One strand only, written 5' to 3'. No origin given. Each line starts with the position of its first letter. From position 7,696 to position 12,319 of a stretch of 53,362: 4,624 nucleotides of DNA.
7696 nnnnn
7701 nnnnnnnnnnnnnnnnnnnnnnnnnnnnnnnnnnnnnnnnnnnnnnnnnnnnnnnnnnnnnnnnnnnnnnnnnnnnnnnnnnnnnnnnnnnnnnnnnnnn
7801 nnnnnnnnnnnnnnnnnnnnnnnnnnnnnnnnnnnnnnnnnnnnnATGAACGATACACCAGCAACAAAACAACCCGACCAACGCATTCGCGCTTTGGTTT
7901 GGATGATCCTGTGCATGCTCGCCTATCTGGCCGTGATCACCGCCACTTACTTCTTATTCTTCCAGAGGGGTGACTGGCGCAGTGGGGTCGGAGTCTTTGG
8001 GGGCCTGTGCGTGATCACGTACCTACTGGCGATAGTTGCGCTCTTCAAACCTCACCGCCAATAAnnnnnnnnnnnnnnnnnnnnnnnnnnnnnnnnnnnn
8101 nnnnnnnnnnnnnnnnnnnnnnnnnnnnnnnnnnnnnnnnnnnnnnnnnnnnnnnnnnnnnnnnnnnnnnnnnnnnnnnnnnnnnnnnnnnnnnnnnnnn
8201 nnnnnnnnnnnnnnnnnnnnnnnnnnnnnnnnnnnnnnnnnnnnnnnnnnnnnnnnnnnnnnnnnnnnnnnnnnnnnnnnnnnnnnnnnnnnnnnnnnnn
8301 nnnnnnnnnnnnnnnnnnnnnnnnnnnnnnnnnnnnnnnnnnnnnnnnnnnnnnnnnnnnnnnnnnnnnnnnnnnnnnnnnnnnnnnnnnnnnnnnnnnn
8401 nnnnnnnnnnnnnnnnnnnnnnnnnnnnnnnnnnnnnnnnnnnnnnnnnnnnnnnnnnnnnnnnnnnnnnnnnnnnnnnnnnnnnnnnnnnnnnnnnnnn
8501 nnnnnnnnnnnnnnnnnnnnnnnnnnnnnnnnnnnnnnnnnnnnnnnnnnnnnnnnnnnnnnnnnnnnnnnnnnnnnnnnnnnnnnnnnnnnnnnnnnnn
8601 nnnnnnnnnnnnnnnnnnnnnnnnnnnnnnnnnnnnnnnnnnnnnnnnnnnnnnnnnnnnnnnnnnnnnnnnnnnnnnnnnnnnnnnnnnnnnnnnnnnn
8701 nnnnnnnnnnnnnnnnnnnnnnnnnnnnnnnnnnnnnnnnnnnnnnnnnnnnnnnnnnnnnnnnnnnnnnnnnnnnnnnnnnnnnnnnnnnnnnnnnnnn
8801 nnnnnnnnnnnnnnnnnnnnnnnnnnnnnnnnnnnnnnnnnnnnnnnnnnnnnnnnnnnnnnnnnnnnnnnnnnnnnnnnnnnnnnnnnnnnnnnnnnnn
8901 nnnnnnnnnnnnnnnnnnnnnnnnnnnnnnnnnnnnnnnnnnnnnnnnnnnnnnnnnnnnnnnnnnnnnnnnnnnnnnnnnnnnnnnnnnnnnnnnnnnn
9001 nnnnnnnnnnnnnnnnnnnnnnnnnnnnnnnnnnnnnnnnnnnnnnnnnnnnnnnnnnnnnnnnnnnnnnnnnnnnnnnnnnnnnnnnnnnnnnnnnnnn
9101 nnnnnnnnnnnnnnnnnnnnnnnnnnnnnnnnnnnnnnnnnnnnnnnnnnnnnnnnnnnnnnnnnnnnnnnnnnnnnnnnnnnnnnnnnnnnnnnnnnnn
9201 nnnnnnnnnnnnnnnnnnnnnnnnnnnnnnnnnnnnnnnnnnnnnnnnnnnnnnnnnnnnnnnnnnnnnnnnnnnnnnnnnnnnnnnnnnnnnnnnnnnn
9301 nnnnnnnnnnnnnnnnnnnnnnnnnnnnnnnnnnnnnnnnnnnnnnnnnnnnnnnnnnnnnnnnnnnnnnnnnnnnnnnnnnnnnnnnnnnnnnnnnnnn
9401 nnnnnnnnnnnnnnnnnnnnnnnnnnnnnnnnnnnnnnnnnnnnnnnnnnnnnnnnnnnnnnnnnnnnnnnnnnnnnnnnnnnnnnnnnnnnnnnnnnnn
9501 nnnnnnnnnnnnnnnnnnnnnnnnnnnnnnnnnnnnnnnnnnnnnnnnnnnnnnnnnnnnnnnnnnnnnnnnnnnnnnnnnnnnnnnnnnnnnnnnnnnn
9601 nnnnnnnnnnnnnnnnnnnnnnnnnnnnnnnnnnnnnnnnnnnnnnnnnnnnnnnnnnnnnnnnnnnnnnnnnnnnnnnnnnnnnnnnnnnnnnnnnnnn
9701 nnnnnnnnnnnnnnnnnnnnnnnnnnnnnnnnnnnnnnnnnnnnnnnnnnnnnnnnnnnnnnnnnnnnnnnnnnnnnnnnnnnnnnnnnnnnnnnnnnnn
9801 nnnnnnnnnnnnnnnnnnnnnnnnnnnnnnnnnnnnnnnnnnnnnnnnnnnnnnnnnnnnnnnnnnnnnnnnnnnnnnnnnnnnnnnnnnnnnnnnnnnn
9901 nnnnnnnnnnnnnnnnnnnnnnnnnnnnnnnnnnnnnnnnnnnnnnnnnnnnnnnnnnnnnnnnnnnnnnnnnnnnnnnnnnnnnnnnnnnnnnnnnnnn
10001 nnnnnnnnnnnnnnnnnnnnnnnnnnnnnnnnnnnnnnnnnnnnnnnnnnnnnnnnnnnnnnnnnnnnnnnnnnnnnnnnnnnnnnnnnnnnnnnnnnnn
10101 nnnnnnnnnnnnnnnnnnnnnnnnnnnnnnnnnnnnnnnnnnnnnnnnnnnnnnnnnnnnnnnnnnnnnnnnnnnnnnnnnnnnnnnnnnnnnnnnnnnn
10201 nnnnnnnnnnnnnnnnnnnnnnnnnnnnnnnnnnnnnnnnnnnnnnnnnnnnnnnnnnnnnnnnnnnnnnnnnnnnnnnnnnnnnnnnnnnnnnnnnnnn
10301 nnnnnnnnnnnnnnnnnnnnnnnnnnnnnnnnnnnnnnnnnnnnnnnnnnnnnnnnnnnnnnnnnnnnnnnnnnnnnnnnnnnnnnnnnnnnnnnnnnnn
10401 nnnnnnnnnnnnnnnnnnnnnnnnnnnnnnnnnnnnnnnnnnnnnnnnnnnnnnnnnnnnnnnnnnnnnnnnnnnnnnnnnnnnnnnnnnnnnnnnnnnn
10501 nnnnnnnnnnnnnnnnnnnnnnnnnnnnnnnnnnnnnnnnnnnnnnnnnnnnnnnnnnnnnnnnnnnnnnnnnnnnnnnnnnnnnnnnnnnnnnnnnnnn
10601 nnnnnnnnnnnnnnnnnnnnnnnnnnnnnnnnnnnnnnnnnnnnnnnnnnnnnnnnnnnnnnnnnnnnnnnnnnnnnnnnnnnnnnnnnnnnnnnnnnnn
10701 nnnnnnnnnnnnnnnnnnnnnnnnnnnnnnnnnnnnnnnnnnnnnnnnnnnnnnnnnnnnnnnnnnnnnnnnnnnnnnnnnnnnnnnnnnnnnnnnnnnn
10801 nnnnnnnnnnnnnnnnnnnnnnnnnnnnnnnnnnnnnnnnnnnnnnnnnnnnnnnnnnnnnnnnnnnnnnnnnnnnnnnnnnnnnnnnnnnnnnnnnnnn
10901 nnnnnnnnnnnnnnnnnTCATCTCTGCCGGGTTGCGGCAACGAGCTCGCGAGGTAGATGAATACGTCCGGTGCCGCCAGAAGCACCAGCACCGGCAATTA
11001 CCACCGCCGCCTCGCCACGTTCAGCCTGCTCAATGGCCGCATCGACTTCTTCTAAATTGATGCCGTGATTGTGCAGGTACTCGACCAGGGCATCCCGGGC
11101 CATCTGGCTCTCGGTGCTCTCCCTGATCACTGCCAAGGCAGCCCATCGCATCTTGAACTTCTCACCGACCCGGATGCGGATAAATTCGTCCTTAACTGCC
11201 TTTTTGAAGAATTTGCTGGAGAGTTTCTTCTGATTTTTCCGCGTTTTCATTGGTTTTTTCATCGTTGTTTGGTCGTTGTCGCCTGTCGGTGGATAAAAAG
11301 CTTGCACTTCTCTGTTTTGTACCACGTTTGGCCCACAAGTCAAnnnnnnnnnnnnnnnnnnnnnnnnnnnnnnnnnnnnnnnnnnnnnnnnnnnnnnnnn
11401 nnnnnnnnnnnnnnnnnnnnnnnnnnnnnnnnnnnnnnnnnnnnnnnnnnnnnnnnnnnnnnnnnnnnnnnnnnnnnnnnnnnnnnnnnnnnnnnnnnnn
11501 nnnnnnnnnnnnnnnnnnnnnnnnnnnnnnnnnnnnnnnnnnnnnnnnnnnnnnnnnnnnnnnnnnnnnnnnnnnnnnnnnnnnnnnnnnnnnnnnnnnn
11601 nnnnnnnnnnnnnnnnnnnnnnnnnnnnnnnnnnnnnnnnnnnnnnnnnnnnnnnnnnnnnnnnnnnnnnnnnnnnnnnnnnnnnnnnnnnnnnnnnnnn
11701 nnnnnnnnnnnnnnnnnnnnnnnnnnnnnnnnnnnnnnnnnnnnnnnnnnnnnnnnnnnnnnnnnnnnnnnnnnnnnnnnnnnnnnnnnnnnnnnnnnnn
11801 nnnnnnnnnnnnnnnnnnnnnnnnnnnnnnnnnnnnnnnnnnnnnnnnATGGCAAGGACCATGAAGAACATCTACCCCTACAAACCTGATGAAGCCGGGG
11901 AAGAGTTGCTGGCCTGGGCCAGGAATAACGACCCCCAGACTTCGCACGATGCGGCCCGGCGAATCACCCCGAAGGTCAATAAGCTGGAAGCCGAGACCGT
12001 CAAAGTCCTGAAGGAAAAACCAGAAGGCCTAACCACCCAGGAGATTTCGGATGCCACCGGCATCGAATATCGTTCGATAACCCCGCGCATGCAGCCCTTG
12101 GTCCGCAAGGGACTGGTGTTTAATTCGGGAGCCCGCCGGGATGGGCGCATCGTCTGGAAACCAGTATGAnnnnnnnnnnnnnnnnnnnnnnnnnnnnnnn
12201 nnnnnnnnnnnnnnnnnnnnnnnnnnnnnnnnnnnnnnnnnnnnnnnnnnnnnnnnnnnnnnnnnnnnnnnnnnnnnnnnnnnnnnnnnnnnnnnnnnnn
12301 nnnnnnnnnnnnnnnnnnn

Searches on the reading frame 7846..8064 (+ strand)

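Call 88: search_protein_families(library=pfam, proteins=[window:7846-8064:+], max_evalue=0.01)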
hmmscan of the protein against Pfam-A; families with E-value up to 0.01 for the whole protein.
window:7846-8064:+ (72 aa): 1 family
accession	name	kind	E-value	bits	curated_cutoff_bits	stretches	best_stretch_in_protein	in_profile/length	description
PF04956.18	TrbC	-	0.0014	19.2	27.9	1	12-57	42-88/98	TrbC/VIRB2 pilin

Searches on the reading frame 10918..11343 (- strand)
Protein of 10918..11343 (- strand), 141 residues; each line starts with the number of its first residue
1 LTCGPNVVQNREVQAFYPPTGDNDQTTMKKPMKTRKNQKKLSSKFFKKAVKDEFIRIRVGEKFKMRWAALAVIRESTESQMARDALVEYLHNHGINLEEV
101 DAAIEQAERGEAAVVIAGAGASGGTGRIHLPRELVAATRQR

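Call 88: search_protein_families(library=pfam, proteins=[window:10918-11343:-], max_evalue=0.01)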
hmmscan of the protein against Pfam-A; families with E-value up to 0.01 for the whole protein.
window:10918-11343:- (141 aa): 1 family
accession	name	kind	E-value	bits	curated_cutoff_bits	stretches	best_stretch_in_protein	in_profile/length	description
PF20950.2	Flu_PB2_4th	-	0.0067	16.9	25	1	64-117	9-62/70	Influenza RNA polymerase PB2 helical domain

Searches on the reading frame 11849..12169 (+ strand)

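Call 89: search_protein_families(library=pfam, proteins=[window:11849-12169:+], max_evalue=0.01)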
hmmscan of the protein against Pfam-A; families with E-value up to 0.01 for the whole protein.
window:11849-12169:+ (106 aa): 3 families
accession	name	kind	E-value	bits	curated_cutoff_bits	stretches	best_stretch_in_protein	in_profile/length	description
PF04182.18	B-block_TFIIIC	-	3.2e-05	24.4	22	1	55-93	13-51/73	B-block binding subunit of TFIIIC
PF01978.25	TrmB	-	0.003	17.8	25.6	1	48-93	11-55/68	Sugar-specific transcriptional regulator TrmB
PF12802.13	MarR_2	-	0.0037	17.8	27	0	53-100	13-60/61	MarR family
